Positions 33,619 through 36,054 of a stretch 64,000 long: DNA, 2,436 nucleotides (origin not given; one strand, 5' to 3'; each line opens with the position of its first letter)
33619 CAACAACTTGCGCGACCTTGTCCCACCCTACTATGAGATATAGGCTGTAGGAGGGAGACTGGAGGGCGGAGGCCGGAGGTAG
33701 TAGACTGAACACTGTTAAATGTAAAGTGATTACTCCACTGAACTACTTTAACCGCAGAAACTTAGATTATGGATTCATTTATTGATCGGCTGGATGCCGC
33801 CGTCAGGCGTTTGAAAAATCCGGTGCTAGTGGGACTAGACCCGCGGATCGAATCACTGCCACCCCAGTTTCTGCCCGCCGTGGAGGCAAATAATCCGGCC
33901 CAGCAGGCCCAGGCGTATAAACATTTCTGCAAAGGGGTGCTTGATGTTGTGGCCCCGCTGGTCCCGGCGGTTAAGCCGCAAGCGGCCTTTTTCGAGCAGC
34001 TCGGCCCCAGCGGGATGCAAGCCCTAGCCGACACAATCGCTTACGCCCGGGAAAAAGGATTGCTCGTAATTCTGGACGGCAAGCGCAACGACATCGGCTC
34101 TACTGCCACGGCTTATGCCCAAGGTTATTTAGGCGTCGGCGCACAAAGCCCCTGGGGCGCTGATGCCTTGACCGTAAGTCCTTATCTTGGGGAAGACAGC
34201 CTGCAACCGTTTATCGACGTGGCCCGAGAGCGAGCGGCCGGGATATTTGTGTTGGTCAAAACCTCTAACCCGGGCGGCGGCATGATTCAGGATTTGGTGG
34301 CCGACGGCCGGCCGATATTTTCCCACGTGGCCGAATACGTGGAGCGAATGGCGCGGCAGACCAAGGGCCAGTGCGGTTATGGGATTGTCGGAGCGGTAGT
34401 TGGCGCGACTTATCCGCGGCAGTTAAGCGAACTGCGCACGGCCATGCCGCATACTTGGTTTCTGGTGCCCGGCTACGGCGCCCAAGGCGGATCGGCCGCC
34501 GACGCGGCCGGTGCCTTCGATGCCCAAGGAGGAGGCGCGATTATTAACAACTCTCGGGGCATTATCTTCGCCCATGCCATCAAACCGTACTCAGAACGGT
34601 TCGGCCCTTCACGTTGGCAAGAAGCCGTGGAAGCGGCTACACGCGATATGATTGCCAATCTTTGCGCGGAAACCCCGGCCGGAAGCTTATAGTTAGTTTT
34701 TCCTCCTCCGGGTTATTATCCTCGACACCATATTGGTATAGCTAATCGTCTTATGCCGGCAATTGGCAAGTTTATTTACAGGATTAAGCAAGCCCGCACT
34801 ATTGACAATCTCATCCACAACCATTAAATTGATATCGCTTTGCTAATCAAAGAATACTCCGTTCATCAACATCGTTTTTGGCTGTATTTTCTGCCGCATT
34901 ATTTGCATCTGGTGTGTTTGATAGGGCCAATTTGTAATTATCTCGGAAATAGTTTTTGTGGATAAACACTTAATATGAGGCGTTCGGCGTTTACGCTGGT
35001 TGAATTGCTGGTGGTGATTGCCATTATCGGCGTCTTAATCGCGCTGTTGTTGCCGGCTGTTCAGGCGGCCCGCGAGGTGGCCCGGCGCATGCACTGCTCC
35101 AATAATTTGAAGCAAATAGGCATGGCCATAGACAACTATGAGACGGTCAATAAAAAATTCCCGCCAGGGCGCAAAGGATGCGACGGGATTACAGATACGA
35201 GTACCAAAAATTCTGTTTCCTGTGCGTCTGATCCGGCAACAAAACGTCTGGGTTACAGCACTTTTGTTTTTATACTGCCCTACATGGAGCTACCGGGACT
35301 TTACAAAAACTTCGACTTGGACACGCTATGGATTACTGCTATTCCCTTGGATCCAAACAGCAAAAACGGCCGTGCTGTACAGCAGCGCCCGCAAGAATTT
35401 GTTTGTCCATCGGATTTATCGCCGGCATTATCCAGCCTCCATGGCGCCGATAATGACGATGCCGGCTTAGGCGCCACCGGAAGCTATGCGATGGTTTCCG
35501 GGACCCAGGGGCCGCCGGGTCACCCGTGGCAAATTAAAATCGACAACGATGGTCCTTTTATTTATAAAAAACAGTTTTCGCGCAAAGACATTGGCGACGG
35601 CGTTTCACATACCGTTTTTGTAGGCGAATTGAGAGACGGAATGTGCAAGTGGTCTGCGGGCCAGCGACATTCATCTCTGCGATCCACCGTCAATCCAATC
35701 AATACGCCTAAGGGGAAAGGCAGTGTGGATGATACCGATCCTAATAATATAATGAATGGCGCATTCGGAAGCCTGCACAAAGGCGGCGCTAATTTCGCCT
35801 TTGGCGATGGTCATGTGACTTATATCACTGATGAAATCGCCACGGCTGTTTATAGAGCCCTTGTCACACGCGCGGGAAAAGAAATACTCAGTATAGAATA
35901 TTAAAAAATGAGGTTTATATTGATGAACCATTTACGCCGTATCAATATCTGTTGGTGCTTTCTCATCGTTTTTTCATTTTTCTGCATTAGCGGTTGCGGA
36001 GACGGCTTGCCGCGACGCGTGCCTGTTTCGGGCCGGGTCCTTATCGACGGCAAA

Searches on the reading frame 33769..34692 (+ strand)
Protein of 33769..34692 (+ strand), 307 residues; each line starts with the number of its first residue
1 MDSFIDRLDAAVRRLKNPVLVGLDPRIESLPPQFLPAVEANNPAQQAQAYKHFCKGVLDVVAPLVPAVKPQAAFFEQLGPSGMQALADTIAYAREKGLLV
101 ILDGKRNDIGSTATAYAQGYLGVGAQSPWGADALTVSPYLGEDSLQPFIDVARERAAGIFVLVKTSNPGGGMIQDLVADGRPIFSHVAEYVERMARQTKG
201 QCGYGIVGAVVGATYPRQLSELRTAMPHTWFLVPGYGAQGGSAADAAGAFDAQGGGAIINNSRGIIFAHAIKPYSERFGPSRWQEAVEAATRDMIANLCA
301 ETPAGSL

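Call 43: find_encoding_contigs(protein=window:33769-34692:+, flank=3000, max_places=8)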
Protein window:33769-34692:+ (307 aa): no gene with exactly this product is on record in the collection.

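Call 72: search_protein_families(library=pfam, proteins=[window:33769-34692:+], max_evalue=0.01)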
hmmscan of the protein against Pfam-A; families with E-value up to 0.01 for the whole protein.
window:33769-34692:+ (307 aa): 1 family
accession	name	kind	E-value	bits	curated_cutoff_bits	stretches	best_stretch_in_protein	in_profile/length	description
PF00215.30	OMPdecase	-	2.4e-31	109.8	27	1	57-268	18-211/221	Orotidine 5'-phosphate decarboxylase / HUMPS family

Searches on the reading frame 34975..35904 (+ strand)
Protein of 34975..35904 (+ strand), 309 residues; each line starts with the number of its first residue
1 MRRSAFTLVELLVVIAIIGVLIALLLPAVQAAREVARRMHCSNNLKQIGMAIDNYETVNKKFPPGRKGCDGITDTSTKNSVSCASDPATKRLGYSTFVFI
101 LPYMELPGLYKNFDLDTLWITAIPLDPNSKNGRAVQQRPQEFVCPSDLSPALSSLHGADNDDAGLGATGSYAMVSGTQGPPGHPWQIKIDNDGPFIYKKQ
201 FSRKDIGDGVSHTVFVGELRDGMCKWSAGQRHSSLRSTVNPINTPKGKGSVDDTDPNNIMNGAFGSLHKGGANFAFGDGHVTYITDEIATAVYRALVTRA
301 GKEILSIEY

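Call 72: search_protein_families(library=pfam, proteins=[window:34975-35904:+], max_evalue=0.01)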
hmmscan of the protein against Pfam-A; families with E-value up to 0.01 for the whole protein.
window:34975-35904:+ (309 aa): 2 families
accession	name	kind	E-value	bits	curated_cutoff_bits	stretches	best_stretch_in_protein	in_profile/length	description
PF07596.16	SBP_bac_10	-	5.7e-44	151.6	23.3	1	30-289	1-266/268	Protein of unknown function (DUF1559)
PF07963.17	N_methyl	-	2.6e-06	27.2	21.2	1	2-26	3-27/27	Prokaryotic N-terminal methylation motif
